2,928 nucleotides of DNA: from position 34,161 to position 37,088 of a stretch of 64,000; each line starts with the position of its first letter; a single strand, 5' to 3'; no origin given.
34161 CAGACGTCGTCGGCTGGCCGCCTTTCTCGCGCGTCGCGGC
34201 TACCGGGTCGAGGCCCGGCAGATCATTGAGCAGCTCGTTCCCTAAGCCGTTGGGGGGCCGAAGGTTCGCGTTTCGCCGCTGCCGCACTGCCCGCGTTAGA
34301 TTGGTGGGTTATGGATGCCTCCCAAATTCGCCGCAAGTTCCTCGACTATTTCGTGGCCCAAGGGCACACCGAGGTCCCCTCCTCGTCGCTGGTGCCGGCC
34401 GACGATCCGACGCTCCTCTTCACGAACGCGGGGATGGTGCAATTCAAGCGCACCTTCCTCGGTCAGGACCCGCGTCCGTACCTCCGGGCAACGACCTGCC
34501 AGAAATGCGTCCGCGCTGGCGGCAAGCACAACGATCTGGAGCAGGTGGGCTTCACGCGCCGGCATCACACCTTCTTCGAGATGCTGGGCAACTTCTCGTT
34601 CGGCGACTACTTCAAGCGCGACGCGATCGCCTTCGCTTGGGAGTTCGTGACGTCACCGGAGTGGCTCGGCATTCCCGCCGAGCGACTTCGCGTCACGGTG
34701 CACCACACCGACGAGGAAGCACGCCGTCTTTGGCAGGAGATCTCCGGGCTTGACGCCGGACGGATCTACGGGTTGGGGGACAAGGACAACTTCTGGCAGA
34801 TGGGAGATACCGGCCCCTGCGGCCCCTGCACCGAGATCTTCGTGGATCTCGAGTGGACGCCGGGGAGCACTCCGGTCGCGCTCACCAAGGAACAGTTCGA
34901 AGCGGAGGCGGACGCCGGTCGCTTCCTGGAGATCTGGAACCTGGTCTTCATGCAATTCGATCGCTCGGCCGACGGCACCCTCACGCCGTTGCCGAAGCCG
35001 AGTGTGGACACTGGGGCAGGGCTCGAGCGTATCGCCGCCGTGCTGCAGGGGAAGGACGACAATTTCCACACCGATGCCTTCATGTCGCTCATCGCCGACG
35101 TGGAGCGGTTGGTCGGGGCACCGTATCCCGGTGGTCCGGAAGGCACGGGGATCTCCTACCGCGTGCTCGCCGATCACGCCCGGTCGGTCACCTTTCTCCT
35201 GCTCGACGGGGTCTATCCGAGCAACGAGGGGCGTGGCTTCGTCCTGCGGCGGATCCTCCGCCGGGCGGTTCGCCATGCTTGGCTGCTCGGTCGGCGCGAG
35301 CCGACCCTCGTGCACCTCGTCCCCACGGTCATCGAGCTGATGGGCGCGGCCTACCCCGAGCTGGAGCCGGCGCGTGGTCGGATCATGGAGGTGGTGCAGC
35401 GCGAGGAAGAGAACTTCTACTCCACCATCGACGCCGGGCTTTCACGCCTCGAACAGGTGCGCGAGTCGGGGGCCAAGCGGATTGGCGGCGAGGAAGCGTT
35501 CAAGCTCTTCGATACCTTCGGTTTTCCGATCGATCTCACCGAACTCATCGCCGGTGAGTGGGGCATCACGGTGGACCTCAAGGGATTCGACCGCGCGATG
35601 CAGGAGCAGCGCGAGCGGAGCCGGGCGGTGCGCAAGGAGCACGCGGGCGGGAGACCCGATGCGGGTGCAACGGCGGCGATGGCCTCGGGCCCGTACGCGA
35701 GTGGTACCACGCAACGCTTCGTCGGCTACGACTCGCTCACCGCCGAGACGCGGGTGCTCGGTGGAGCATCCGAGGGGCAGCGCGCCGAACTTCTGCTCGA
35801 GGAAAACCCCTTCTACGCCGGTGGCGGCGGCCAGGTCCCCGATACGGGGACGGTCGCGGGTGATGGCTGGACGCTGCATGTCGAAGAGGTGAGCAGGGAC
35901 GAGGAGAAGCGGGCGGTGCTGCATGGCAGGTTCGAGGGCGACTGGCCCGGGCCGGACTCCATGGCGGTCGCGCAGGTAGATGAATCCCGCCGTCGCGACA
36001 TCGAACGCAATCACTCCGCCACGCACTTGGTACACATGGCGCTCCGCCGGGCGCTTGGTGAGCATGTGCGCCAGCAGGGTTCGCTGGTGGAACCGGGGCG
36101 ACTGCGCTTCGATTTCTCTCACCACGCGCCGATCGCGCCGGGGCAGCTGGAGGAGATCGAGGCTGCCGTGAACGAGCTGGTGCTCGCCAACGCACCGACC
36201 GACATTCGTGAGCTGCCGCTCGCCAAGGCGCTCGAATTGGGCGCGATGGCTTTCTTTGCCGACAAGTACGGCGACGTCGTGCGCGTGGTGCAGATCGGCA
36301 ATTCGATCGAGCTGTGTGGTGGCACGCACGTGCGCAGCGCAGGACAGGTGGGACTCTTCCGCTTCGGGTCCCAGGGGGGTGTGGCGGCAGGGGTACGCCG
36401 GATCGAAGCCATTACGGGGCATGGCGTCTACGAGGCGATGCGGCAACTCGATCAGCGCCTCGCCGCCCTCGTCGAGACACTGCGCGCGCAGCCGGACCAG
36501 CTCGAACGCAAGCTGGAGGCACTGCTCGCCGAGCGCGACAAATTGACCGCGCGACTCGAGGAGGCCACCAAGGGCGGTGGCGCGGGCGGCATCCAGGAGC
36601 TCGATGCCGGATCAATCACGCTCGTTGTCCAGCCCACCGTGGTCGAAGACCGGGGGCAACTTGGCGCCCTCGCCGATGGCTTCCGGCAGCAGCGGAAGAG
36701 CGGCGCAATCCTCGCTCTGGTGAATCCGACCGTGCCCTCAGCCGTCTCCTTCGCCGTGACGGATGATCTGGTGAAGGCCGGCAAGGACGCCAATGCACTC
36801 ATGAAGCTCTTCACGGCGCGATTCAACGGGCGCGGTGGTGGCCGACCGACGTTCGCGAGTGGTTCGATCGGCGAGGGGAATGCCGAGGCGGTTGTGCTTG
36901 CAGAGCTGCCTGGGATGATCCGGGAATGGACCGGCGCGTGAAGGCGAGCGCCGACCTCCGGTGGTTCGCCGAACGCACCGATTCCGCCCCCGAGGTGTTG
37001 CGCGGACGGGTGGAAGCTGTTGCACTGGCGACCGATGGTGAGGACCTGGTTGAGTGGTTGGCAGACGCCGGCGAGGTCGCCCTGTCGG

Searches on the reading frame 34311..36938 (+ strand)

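Call 60: search_protein_families(library=pfam, proteins=[window:34311-36938:+], max_evalue=0.01)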
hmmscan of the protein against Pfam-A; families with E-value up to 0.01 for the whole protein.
window:34311-36938:+ (876 aa): 3 families
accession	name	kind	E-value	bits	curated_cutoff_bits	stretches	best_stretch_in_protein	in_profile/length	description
PF01411.24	tRNA-synt_2c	-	1.4e-185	618.4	30.3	1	5-557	1-549/552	tRNA synthetases class II (A)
PF07973.19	tRNA_SAD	-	5e-14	52.4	24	1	657-699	1-44/44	Threonyl and Alanyl tRNA synthetase second additional domain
PF02272.25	DHHA1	-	7.2e-06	26.8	25.9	1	779-860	13-91/102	DHHA1 domain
